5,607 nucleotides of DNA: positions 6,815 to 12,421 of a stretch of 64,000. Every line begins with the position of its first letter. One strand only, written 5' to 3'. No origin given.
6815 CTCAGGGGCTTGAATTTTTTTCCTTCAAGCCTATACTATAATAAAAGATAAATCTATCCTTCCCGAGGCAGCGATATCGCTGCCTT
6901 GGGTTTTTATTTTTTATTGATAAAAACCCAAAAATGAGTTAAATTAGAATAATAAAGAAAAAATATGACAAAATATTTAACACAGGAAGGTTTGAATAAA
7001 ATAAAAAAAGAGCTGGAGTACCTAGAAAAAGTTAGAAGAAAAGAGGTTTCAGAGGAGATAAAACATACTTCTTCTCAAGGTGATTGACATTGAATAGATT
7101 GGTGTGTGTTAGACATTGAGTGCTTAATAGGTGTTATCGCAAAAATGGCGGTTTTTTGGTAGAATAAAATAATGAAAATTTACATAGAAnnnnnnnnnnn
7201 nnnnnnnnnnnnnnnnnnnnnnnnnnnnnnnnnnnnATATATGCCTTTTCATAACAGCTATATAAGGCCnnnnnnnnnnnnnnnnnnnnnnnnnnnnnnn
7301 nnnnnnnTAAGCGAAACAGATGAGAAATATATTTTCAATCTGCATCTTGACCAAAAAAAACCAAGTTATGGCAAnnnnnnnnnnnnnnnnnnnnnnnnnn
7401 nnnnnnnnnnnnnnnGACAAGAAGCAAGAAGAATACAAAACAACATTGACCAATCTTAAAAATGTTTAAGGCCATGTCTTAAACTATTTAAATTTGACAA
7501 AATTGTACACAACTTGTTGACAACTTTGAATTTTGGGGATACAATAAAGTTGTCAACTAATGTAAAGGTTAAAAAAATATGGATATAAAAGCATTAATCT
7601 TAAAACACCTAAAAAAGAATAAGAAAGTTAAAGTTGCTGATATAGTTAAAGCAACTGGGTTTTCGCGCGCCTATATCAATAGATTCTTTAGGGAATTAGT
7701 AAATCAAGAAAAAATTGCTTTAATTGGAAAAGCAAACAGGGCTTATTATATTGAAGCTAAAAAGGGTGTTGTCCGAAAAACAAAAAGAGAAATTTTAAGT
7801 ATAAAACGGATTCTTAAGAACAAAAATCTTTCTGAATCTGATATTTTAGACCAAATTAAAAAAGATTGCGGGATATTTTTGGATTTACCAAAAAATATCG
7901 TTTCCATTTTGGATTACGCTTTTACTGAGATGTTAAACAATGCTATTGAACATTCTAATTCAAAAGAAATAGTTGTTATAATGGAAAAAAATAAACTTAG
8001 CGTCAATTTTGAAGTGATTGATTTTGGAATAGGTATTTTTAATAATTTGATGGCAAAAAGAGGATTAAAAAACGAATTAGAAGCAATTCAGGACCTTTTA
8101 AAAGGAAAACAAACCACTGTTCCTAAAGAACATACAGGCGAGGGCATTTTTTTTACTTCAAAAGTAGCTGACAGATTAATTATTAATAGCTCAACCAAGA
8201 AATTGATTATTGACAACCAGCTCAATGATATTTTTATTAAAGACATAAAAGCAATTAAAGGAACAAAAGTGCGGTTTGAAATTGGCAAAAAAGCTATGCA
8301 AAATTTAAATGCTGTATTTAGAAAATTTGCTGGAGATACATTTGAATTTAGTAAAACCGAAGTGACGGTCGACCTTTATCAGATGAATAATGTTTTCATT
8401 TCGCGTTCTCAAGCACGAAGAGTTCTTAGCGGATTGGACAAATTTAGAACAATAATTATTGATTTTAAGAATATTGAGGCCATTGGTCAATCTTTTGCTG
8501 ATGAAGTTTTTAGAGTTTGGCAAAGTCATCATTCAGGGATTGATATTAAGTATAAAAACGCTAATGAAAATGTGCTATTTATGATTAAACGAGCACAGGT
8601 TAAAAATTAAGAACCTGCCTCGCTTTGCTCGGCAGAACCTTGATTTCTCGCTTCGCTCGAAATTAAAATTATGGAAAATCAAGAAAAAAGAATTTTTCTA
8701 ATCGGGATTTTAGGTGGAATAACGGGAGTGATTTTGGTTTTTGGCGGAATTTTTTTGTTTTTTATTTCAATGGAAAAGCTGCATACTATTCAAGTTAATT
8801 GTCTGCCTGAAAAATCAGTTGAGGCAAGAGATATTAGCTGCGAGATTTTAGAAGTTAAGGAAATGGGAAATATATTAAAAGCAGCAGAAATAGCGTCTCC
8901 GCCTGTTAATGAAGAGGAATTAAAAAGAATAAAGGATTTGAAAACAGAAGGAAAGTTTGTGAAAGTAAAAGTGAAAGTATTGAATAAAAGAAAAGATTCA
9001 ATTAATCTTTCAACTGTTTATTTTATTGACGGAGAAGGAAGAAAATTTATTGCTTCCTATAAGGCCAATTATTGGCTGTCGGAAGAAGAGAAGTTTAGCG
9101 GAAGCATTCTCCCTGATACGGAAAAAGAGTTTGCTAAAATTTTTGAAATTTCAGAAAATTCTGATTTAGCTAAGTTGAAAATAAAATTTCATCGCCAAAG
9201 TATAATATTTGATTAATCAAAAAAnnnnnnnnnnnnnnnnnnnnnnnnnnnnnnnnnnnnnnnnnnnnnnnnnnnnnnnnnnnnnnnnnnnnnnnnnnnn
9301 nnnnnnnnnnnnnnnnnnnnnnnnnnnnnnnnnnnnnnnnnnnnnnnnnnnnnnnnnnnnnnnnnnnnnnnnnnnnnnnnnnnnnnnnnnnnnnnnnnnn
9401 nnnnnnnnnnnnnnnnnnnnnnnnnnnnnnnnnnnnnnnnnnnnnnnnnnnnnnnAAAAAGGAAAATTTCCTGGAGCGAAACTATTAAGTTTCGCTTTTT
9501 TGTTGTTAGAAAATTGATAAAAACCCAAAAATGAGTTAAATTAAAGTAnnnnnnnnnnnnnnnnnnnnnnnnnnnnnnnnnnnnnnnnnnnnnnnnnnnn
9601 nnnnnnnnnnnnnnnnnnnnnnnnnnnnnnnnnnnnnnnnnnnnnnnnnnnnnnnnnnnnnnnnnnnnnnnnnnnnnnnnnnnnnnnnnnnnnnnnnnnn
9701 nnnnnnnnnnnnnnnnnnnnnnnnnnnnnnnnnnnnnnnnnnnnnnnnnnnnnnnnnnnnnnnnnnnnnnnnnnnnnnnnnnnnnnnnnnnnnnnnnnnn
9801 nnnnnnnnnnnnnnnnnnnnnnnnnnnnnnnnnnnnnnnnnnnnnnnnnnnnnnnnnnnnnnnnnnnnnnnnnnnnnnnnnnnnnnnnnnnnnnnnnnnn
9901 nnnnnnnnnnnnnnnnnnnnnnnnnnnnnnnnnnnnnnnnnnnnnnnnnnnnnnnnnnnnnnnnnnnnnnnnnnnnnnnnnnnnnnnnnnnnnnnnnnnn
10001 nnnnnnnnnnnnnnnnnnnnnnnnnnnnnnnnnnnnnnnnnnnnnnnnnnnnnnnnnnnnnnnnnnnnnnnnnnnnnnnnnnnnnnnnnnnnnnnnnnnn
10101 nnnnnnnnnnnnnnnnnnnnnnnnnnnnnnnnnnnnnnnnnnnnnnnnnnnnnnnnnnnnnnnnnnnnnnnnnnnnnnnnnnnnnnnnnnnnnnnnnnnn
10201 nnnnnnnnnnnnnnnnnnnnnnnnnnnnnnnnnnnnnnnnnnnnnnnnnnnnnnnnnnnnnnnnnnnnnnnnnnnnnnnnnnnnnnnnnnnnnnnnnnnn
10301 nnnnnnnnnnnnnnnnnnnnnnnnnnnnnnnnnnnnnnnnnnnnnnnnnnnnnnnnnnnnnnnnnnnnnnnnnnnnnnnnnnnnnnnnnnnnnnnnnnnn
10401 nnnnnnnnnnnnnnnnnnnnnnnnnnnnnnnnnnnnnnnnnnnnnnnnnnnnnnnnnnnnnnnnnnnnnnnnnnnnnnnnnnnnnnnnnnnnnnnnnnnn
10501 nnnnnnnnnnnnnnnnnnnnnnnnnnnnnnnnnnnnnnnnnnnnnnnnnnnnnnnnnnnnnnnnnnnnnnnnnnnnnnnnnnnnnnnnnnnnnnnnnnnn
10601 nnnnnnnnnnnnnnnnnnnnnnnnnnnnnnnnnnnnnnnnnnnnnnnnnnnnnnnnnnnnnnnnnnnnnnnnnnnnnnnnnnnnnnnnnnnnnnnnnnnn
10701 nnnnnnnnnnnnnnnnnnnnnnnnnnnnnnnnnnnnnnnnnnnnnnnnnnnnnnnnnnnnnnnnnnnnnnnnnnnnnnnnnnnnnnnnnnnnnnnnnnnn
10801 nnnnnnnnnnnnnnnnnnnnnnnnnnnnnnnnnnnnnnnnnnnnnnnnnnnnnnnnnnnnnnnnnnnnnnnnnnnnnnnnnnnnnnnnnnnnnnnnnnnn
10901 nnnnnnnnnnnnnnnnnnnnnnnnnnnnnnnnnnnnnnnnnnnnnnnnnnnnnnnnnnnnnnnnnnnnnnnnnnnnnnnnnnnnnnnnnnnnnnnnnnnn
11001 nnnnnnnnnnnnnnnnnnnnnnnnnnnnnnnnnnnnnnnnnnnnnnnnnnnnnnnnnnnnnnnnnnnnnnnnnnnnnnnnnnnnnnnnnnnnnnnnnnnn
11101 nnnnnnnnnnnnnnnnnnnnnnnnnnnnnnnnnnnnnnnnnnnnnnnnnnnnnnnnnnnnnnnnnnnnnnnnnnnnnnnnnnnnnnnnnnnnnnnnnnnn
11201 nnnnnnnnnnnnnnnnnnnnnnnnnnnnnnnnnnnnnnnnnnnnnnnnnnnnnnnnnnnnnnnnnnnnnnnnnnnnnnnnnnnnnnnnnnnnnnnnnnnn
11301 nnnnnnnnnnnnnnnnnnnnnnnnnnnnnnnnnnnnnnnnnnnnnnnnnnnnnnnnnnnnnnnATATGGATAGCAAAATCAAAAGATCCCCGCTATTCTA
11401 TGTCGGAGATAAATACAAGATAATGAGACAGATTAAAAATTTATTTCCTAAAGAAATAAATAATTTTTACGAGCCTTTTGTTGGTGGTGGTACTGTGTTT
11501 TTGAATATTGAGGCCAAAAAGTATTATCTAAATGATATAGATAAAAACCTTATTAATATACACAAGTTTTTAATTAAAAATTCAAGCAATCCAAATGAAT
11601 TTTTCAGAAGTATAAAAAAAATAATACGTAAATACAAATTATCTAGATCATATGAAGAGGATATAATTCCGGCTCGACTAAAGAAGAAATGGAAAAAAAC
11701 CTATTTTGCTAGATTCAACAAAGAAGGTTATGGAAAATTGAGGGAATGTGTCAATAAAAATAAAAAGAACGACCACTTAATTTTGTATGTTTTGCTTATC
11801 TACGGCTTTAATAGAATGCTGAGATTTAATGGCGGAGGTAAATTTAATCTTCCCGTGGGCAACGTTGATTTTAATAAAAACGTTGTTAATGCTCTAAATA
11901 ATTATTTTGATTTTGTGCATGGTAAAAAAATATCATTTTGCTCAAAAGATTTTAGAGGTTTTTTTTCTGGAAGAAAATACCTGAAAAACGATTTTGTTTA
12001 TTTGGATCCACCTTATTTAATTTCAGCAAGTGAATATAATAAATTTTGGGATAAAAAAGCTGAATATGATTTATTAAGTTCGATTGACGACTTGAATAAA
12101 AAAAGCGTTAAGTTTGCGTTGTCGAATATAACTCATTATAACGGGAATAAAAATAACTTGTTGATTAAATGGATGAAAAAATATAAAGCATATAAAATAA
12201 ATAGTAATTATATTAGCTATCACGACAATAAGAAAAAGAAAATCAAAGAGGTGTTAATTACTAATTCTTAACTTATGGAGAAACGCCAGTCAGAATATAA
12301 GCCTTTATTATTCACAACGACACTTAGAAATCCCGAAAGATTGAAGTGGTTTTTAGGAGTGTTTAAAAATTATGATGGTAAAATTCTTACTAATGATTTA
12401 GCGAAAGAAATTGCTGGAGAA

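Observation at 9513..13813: R-M locus whose first methyltransferase is fused to a complete RadC/JAB domain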

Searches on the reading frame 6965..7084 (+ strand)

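Call 55: search_protein_families(library=pfam, proteins=[window:6965-7084:+], max_evalue=0.001)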
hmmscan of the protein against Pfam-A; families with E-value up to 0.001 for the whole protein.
window:6965-7084:+ (40 aa): 1 family
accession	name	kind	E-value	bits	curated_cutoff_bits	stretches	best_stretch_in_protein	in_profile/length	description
PF03449.20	GreA_GreB_N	-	5.5e-11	43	24.5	1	4-40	2-38/71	Transcription elongation factor, N-terminal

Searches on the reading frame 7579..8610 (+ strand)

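Call 3: search_protein_families(library=pfam, proteins=[window:7579-8610:+], max_evalue=0.01)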
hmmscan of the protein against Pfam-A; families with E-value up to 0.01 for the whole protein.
window:7579-8610:+ (343 aa): 7 families
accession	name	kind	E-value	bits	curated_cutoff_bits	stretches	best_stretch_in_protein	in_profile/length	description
PF14213.11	DUF4325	-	1.4e-15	57.1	23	1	278-332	1-63/64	STAS-like domain of unknown function (DUF4325)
PF13581.12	HATPase_c_2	-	1.2e-07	32.2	27.4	1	103-207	24-119/127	Histidine kinase-like ATPase domain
PF03146.21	NtA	-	0.0001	22.6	25.1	0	189-213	90-114/115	Agrin NtA domain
PF02518.31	HATPase_c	-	0.00052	20.9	26.4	1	111-172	6-56/111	Histidine kinase-, DNA gyrase B-, and HSP90-like ATPase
PF19776.5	DUF6262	-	0.002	18.7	29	1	5-76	22-97/110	Family of unknown function (DUF6262)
PF13412.12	HTH_24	-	0.0027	17.7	21.9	0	7-46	8-47/48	Winged helix-turn-helix DNA-binding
PF03519.19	Invas_SpaK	-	0.0075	16.9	25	0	282-335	6-59/78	Invasion protein B family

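Call 4: search_protein_families(library=ncbifam, proteins=[window:7579-8610:+], max_evalue=0.01)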
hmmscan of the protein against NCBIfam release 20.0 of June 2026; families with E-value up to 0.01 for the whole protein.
window:7579-8610:+ (343 aa): 4 families
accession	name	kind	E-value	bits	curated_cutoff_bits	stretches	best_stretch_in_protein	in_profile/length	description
NF040691.1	MtrAB_MtrB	equivalog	6.9e-05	22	450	1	118-155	395-432/507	MtrAB system histidine kinase MtrB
NF052531.1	Strep_LiaS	equivalog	0.00037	19.9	450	1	102-173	232-305/328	envelope stress sensor histidine kinase LiaS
NF007896.0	PRK10600.1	equivalog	0.0016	17.2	578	1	116-157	504-545/598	nitrate/nitrite two-component system sensor histidine kinase NarX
TIGR02966.1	phoR_proteo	equivalog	0.002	17.2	334.2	1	111-155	230-275/333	phosphate regulon sensor histidine kinase PhoR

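Call 54: search_protein_families(library=padloc, proteins=[window:7579-8610:+], max_evalue=0.001)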
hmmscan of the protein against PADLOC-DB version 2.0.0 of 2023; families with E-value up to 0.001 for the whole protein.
window:7579-8610:+ (343 aa): 0 families

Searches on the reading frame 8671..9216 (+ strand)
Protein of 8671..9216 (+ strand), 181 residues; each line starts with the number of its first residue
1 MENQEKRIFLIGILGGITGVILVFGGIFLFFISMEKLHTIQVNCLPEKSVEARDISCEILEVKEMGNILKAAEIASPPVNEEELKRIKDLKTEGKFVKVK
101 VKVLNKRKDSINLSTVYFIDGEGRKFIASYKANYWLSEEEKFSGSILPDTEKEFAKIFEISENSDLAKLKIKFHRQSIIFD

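Call 3: search_protein_families(library=pfam, proteins=[window:8671-9216:+], max_evalue=0.01)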
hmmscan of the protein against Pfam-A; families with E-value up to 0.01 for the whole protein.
window:8671-9216:+ (181 aa): 1 family
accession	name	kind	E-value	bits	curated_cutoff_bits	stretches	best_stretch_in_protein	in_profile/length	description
PF11611.13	DUF4352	-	1.9e-06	28.6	25.9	1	48-171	5-112/122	Domain of unknown function (DUF4352)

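Call 4: search_protein_families(library=ncbifam, proteins=[window:8671-9216:+], max_evalue=0.01)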
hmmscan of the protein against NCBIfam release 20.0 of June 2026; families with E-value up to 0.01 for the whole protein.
window:8671-9216:+ (181 aa): 0 families

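Call 54: search_protein_families(library=padloc, proteins=[window:8671-9216:+], max_evalue=0.001)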
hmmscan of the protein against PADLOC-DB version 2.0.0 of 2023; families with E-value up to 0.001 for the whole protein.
window:8671-9216:+ (181 aa): 0 families

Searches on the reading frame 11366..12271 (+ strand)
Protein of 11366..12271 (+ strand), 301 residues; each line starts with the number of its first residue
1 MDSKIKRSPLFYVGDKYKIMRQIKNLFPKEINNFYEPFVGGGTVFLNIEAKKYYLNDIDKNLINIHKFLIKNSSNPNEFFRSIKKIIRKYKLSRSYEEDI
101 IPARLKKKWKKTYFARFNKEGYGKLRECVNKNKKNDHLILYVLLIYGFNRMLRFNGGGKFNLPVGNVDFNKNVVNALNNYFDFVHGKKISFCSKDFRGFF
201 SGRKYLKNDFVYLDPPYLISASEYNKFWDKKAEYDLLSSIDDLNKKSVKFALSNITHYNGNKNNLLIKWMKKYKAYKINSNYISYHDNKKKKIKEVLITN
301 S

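Call 3: search_protein_families(library=pfam, proteins=[window:11366-12271:+], max_evalue=0.01)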
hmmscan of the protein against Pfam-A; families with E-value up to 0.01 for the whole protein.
window:11366-12271:+ (301 aa): 1 family
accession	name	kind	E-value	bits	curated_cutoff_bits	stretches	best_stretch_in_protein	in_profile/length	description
PF02086.21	MethyltransfD12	-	3.4e-29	102.8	22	1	12-280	1-249/253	D12 class N6 adenine-specific DNA methyltransferase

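Call 4: search_protein_families(library=ncbifam, proteins=[window:11366-12271:+], max_evalue=0.01)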
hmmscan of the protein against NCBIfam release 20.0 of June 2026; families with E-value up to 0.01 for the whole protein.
window:11366-12271:+ (301 aa): 2 families
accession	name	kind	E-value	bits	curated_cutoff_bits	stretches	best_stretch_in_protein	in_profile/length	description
TIGR00571.1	dam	subfamily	1.3e-42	146.4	114.85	1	9-300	4-267/267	Dam family site-specific DNA-(adenine-N6)-methyltransferase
NF008152.0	PRK10904.1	equivalog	4.3e-18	65.6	441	2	4-86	2-80/271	adenine-specific DNA-methyltransferase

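Call 54: search_protein_families(library=padloc, proteins=[window:11366-12271:+], max_evalue=0.001)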
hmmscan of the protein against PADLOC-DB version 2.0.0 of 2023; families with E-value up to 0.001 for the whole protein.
window:11366-12271:+ (301 aa): 17 families
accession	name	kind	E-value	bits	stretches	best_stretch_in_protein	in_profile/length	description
PDLC03383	MTase_II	-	8.6e-108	358.5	1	4-300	16-312/318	Type II methyltransferase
PDLC03287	MTase_II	-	4e-54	182.5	2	103-300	436-640/646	Type II methyltransferase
PDLC03722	oMTase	-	3.3e-43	146.4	2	110-300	75-259/259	orphan methyltransferase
PDLC03294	MTase_II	-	5.7e-39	132.4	1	7-300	5-270/272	Type II methyltransferase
PDLC03292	MTase_II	-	4.6e-38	128.9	1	8-300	419-714/722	Type II methyltransferase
PDLC03735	oMTase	-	7.4e-28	95.7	1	4-300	5-281/284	orphan methyltransferase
PDLC03729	oMTase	-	5.3e-24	83.2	1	5-297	3-265/275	orphan methyltransferase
PDLC03264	MTase_II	-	2.4e-20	71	1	1-300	6-282/306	Type II methyltransferase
PDLC03247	MTase_II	-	7e-18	62.8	2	7-96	3-93/282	Type II methyltransferase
PDLC03266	MTase_II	-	1e-16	59.2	2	5-92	13-98/285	Type II methyltransferase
PDLC03349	MTase_II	-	9.7e-15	52.5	2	81-298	132-354/374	Type II methyltransferase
PDLC04018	PD-Lambda-5_B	-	1.9e-12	45.1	2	6-120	4-126/291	-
PDLC03261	MTase_II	-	1.6e-10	37.9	1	7-229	25-214/643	Type II methyltransferase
PDLC03717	oMTase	-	9.8e-09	33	1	7-70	3-65/285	orphan methyltransferase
PDLC03244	MTase_II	-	3.6e-08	30.8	1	10-73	31-94/295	Type II methyltransferase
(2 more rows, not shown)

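Call 58: search_solved_structures(query=window:11366-12268:+, max_evalue=0.001)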
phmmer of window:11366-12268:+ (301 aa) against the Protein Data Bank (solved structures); distinct sequences matched with E-value up to 0.001: 10.
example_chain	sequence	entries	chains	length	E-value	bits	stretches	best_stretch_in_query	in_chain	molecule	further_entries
1yfj_A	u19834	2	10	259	1.4e-41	146.2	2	116-299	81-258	DNA adenine methylase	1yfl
1yf3_A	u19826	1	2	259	3.7e-41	144.8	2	116-299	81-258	DNA adenine methylase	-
1q0s_A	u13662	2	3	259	1.1e-40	143.2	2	118-299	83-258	DNA adenine methylase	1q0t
2dpm_A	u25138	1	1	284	8e-16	61.6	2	12-99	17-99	PROTEIN (ADENINE-SPECIFIC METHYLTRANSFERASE DPNII 1)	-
4rtj_A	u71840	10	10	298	1.4e-13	54.2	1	5-69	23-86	DNA adenine methylase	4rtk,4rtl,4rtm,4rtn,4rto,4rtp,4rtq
2g1p_A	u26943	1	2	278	1.5e-13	54.2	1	6-69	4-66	DNA adenine methylase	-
4gbe_D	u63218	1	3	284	2.2e-13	53.6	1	6-69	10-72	DNA adenine methylase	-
2ore_D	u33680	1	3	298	2.6e-13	53.4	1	5-69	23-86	DNA adenine methylase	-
4gol_D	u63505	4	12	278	2.7e-13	53.4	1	6-69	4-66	DNA adenine methylase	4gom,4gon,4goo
7m6b_B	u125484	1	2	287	0.00082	22.2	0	8-98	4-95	Site-specific DNA-methyltransferase (adenine-specific)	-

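Call 59: search_solved_structures(query=window:11366-12268:+, max_evalue=1e-30, show_alignments=1)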
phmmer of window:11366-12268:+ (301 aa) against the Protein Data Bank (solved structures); distinct sequences matched with E-value up to 1e-30: 3.
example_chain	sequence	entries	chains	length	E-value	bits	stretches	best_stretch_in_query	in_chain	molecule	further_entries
1yfj_A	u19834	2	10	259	1.4e-41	146.2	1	116-299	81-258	DNA adenine methylase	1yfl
1yf3_A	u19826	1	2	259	3.7e-41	144.8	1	116-299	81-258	DNA adenine methylase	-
1q0s_A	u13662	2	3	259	1.1e-40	143.2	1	118-299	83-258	DNA adenine methylase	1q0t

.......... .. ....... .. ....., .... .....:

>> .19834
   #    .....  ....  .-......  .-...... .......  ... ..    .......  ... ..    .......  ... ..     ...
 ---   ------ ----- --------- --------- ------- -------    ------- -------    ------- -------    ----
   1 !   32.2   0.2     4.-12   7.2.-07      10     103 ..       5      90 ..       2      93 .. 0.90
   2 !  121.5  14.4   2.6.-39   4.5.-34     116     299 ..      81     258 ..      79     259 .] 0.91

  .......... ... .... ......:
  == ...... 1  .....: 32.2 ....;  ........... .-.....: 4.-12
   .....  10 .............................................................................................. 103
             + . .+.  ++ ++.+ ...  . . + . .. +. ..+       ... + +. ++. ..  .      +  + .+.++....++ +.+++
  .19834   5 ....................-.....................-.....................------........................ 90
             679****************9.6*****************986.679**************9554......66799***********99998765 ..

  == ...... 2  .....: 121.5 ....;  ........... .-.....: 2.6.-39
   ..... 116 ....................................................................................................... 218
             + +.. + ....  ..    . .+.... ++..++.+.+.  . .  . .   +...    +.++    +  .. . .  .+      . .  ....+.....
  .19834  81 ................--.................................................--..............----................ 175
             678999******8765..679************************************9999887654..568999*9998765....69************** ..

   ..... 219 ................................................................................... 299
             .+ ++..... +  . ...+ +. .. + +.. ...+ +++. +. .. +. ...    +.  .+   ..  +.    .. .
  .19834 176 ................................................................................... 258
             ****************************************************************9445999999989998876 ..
